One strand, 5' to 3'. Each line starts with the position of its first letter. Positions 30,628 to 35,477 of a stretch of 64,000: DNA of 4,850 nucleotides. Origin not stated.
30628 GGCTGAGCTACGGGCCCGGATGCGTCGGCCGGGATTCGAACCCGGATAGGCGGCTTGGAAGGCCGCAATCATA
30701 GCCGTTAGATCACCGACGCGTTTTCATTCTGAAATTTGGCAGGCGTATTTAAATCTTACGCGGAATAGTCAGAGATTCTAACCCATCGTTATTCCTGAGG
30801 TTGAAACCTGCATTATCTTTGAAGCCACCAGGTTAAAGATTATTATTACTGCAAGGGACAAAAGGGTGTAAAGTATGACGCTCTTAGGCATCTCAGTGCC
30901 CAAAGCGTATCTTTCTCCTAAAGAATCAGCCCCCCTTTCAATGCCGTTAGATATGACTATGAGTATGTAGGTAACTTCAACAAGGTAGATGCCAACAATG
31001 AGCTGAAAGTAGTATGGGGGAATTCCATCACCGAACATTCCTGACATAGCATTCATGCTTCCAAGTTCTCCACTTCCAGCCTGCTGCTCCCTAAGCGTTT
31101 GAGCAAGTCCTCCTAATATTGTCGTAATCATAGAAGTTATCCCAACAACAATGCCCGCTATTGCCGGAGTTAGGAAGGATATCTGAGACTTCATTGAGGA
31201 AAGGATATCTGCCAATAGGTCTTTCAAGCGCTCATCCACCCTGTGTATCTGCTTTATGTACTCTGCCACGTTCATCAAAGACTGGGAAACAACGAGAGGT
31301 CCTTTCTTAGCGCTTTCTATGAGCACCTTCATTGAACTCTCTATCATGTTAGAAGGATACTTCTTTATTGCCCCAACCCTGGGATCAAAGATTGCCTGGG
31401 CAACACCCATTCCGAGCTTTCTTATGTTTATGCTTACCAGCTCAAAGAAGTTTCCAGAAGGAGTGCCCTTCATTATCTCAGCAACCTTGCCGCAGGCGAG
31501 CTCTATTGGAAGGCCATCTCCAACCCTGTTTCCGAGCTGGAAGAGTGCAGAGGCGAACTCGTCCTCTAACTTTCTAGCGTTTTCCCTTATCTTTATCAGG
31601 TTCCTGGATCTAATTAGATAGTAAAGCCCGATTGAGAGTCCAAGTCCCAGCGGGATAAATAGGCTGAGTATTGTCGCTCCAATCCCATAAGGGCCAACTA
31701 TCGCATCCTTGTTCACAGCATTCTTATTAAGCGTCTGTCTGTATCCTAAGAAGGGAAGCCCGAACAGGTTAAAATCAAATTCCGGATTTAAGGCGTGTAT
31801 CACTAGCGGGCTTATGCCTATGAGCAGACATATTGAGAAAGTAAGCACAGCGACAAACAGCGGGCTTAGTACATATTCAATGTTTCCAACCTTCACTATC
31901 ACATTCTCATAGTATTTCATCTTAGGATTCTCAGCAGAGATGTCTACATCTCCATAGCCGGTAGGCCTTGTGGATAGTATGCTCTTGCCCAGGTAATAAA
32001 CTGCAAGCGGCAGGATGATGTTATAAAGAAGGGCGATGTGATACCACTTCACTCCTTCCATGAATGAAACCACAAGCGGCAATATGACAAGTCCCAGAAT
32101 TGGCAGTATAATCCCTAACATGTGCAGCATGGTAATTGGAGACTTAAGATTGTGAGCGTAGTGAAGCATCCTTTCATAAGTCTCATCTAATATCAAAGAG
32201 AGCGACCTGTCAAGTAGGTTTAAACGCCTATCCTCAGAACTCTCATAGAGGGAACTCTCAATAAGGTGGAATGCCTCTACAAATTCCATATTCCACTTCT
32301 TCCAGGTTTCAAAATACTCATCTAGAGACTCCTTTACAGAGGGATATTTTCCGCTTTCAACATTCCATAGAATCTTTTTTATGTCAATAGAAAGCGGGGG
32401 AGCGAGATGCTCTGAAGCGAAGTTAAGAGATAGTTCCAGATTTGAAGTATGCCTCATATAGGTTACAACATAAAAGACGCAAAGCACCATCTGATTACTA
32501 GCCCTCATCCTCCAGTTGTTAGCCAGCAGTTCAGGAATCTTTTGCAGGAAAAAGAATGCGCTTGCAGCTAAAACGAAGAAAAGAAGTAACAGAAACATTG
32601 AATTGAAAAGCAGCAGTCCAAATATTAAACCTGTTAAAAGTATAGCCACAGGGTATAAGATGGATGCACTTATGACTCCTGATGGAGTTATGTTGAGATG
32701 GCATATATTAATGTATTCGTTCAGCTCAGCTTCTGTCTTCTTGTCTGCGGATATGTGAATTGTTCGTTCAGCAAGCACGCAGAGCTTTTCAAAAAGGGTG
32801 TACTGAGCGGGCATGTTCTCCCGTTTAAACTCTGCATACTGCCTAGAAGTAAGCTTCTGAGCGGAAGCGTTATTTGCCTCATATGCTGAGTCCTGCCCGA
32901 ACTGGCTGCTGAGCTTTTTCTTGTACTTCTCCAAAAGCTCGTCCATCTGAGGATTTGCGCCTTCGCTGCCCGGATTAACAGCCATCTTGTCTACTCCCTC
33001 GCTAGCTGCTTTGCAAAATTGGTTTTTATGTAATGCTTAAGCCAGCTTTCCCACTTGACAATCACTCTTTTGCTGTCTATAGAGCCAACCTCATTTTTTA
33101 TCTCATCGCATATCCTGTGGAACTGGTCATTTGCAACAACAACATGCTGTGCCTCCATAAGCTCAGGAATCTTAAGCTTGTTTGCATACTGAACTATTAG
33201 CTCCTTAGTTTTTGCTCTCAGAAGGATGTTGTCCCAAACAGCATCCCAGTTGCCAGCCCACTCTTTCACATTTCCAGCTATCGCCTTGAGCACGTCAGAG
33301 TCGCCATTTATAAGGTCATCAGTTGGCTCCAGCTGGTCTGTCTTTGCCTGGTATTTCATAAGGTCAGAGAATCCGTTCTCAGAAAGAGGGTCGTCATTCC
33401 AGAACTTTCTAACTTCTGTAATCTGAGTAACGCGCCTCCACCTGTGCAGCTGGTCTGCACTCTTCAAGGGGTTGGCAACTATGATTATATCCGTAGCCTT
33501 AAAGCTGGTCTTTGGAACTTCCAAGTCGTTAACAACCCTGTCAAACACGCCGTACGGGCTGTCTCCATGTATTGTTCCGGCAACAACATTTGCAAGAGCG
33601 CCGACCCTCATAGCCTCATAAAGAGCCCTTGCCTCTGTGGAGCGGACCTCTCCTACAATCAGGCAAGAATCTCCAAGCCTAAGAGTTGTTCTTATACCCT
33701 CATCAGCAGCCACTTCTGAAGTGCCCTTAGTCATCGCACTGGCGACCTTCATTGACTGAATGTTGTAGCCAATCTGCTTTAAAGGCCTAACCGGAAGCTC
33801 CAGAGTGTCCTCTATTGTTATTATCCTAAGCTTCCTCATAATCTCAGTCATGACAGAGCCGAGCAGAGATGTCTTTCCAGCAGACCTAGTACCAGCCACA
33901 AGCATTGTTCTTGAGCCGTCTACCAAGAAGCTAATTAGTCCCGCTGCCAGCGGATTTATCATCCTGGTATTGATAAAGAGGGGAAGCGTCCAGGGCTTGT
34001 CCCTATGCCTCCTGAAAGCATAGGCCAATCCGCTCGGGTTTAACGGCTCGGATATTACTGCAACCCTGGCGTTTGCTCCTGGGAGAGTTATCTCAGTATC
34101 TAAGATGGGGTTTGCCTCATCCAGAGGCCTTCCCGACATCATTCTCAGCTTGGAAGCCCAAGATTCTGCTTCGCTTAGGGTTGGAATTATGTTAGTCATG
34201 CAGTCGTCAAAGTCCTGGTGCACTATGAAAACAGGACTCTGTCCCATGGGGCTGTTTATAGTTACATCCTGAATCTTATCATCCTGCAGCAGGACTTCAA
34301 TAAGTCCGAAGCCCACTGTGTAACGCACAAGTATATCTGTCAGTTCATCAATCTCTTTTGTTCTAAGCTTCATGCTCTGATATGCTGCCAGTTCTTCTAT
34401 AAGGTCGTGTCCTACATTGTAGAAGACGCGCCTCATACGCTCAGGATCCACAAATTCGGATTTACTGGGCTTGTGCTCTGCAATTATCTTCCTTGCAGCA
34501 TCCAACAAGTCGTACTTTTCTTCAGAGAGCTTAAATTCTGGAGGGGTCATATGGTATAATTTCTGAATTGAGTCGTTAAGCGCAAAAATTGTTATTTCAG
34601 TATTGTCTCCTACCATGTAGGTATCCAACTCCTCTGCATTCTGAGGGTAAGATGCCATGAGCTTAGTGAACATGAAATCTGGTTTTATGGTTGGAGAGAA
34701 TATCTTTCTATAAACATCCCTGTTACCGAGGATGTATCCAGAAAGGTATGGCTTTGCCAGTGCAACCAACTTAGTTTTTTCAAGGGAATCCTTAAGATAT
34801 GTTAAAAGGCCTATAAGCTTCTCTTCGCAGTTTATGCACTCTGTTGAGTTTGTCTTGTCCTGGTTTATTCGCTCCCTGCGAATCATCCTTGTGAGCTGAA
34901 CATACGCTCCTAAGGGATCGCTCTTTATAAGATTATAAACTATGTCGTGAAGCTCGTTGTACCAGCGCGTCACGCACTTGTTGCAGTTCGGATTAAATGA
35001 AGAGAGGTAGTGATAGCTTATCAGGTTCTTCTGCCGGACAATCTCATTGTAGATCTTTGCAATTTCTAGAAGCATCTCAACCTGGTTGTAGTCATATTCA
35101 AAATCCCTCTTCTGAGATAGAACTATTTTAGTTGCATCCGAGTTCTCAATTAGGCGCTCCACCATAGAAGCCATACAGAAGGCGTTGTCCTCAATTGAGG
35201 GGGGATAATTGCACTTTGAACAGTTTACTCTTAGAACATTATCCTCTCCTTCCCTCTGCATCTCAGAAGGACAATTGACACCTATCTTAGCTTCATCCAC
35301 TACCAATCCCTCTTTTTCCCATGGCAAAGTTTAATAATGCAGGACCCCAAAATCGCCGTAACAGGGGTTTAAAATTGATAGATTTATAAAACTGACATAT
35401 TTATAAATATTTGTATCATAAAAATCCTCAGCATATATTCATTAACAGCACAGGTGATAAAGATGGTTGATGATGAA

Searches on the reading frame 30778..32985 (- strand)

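Call 7: search_protein_families(library=pfam, max_evalue=0.001, proteins=[window:30778-32985:-])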
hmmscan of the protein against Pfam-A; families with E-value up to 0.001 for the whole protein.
window:30778-32985:- (735 aa): 0 families

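Call 35: search_protein_families(library=pfam, max_evalue=10, proteins=[window:30778-32985:-])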
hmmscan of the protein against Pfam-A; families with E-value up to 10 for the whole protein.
window:30778-32985:- (735 aa): 3 families
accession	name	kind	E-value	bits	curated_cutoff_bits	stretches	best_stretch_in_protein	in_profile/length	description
PF00482.28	T2SSF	-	0.017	15.6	25.2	1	182-303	14-125/125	Type II secretion system (T2SS), protein F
PF04513.17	Baculo_PEP_C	-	0.088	13.3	38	1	572-625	64-117/140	Baculovirus polyhedron envelope protein, PEP, C terminus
PF04246.17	RseC_MucC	-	2.9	8.3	24.4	1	69-155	28-119/130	Positive regulator of sigma(E), RseC/MucC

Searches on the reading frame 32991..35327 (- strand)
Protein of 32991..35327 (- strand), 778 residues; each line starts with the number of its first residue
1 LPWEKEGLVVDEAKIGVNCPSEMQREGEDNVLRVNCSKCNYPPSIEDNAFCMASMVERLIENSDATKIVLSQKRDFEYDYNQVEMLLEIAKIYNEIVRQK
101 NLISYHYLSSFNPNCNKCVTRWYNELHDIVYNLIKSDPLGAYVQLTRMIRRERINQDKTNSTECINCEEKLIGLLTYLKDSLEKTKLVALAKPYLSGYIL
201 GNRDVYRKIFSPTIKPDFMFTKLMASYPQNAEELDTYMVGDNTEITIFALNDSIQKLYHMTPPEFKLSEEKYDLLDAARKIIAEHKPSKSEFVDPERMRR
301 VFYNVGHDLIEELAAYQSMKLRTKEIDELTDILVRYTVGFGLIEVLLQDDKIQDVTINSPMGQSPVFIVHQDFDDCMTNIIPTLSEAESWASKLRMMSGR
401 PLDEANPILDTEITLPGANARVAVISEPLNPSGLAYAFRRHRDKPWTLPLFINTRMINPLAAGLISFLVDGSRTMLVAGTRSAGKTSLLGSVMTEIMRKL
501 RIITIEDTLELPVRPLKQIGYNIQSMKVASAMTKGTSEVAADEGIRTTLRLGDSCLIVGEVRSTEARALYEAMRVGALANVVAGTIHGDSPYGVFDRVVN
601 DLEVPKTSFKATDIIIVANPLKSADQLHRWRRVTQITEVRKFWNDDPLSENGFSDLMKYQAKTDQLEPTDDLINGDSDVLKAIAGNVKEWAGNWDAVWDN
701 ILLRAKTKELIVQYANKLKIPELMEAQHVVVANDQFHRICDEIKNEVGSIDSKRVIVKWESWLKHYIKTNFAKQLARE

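Call 7: search_protein_families(library=pfam, max_evalue=0.001, proteins=[window:32991-35327:-])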
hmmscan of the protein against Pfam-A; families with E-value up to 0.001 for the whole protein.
window:32991-35327:- (778 aa): 1 family
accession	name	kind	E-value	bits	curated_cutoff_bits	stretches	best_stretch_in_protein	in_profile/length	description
PF00437.27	T2SSE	-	4.4e-15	55.6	24.9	1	371-619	40-275/370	Type II/IV secretion system protein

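Call 46: search_protein_families(library=ncbifam, max_evalue=0.01, proteins=[window:32991-35327:-])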
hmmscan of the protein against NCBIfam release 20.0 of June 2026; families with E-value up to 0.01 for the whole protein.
window:32991-35327:- (778 aa): 15 families
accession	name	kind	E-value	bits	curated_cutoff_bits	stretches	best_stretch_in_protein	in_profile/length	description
NF058587.1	archaellum_moto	equivalog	2.3e-37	128.9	550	1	237-666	34-458/527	archaellum flagellar ATPase motor FlaI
TIGR03819.1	heli_sec_ATPase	hypoth_equivalog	1.5e-33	116.4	373.15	1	309-598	21-297/340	TadA family conjugal transfer-associated ATPase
TIGR02788.1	VirB11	equivalog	4.2e-18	65.4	249.95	1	469-600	141-264/308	P-type DNA transfer ATPase VirB11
TIGR02782.1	TrbB_P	equivalog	7.8e-18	64.8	304.55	1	344-642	15-296/303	P-type conjugative transfer ATPase TrbB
NF053672.1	bindosome_BasE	exception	4.2e-13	48.9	1000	1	338-638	136-429/512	bindosome assembly system ATPase subunit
NF010469.0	PRK13894.1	subfamily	5.4e-13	49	508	1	342-614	27-280/320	conjugal transfer ATPase TrbB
NF010475.0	PRK13900.1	equivalog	5.3e-12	45.4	389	1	467-593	155-274/333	type IV secretion system ATPase VirB11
NF041000.1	ATPase_ComGA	equivalog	4.5e-11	42.2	300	1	473-618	129-261/267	competence type IV pilus ATPase ComGA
NF010425.0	PRK13851.1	equivalog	6.9e-11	41.6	461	1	467-608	157-290/344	type IV secretion system protein VirB11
NF010407.0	PRK13833.1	subfamily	2e-09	37.3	499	1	402-645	77-306/323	conjugal transfer protein TrbB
TIGR01420.1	pilT_fam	subfamily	2.6e-05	23.6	319.1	1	475-600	125-241/343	PilT/PilU family type 4a pilus ATPase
TIGR02533.1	type_II_gspE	equivalog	0.0001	21.2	630.25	1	474-599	245-357/486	type II secretion system ATPase GspE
NF053534.1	T4PilAsmATPsTfpB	equivalog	0.0007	18.1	850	1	475-619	339-469/584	type IV pilus assembly ATPase TfpB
TIGR02524.1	dot_icm_DotB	equivalog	0.00095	18.5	463.3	0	473-600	135-258/358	Dot/Icm type IV secretion system ATPase DotB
NF007755.0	PRK10436.1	equivalog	0.0011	17.7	617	1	473-621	220-354/465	type II secretion system protein GspE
